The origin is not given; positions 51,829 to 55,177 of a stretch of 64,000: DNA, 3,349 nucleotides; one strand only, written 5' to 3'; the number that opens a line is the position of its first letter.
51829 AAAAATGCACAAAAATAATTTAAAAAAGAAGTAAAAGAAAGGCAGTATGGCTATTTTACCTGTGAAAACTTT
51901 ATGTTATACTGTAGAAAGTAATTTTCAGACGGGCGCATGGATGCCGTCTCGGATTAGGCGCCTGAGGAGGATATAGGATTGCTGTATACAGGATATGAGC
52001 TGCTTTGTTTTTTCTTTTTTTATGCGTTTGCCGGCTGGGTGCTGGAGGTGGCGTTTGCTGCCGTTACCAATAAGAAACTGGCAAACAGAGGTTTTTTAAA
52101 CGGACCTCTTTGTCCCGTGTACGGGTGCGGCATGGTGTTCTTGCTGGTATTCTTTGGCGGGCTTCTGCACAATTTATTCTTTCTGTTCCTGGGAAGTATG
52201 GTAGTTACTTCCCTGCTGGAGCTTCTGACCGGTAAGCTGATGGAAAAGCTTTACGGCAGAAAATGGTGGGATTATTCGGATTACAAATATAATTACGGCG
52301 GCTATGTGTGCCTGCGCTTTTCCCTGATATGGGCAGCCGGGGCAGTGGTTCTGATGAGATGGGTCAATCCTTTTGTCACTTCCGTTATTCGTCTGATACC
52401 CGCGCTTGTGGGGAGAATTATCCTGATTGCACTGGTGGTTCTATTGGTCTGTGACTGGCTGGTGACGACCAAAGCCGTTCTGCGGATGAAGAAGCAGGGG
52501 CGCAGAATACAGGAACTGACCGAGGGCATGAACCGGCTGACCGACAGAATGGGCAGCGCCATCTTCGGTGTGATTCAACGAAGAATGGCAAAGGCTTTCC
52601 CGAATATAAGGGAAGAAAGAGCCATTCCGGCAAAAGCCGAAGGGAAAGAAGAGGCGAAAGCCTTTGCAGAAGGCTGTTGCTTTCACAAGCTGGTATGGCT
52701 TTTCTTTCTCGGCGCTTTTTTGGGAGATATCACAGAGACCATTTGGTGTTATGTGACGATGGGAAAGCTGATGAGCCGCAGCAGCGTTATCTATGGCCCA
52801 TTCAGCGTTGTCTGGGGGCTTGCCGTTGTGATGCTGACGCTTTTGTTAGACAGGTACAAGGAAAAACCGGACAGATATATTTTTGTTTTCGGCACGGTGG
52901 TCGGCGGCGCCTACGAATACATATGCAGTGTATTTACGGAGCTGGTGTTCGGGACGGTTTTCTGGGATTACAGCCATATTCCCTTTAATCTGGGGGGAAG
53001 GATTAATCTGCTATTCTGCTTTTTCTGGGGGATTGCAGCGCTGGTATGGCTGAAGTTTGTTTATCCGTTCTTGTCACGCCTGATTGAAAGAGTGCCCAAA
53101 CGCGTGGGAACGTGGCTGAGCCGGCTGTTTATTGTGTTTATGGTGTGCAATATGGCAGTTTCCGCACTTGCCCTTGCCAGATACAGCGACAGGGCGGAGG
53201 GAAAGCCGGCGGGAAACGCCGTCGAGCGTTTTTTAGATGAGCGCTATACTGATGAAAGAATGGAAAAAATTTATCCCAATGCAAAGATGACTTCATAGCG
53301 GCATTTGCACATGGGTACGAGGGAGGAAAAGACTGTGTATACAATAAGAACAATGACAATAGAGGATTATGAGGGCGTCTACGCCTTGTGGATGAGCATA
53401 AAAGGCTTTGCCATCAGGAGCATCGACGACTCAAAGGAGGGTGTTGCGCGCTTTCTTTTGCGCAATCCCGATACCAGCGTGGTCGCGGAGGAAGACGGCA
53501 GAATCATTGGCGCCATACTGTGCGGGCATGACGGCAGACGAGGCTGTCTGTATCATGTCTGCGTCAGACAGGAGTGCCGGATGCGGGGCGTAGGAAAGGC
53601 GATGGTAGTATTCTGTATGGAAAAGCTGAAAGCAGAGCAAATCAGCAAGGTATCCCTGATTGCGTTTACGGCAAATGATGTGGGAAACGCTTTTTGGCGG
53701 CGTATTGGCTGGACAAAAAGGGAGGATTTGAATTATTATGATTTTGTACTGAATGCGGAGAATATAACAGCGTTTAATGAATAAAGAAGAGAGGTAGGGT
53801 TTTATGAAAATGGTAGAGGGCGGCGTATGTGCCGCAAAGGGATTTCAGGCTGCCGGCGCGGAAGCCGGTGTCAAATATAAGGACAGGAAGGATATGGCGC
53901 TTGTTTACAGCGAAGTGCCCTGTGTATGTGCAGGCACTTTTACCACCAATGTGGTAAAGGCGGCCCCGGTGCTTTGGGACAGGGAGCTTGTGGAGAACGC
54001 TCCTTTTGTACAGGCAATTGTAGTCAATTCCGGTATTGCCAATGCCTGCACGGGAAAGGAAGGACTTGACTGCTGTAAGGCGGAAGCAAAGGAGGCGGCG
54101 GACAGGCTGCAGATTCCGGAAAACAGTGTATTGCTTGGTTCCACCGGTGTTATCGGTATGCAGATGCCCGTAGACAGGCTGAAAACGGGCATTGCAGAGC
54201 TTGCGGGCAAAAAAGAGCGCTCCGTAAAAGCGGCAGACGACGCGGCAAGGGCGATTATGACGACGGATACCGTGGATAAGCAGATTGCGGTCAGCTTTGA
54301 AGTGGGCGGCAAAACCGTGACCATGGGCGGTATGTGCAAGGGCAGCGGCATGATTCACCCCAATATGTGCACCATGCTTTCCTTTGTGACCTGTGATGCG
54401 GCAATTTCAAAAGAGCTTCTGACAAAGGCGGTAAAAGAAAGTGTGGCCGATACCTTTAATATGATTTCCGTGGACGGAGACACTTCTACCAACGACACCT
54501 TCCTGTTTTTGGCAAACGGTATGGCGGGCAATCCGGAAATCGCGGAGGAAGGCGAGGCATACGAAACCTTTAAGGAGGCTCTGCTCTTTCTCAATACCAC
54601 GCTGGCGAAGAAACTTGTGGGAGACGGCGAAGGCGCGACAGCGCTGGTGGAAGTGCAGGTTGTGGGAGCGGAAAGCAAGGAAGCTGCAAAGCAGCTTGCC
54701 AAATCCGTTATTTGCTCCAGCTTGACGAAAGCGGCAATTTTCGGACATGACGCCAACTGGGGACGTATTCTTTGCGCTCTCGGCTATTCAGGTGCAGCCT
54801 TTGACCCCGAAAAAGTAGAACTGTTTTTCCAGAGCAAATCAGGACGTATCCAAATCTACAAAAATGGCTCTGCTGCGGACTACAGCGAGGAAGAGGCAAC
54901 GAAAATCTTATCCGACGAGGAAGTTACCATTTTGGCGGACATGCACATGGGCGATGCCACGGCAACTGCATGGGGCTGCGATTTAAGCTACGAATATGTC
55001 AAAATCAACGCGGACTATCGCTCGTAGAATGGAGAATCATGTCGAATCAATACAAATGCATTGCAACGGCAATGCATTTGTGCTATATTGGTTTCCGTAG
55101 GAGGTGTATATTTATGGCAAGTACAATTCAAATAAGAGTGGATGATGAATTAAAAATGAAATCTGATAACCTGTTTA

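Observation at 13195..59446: Unclassified family of ~200-bp long-hairpin repeats with conserved termini, conserved core and compensatory stem substitutions (5 full copies in 64 kb)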

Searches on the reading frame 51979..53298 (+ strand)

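Call 34: search_protein_families(library=pfam, proteins=[window:51979-53298:+], max_evalue=0.00001)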
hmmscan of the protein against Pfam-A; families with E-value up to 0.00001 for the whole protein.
window:51979-53298:+ (439 aa): 1 family
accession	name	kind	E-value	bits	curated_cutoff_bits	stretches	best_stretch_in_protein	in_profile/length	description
PF06541.16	ABC_trans_CmpB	-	3.2e-91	303.7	25.9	2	11-163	2-150/151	Putative ABC-transporter type IV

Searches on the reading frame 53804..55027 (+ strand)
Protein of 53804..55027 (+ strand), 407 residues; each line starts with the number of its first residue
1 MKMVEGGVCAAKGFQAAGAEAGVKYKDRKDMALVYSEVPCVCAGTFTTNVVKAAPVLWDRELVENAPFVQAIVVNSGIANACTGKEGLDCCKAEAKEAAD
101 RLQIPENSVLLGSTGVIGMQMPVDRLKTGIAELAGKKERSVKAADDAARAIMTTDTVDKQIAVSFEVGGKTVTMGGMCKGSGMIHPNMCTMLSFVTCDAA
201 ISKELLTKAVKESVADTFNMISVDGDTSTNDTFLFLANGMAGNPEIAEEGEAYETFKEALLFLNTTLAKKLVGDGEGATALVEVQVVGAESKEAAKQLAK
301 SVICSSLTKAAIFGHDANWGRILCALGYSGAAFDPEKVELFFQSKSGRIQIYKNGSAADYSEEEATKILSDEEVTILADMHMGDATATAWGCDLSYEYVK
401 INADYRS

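Call 34: search_protein_families(library=pfam, proteins=[window:53804-55027:+], max_evalue=0.00001)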
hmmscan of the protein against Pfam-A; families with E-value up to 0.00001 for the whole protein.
window:53804-55027:+ (407 aa): 1 family
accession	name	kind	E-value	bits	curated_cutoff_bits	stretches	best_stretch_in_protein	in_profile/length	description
PF01960.23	ArgJ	-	2.5e-155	517.3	32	1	16-407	2-377/377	ArgJ family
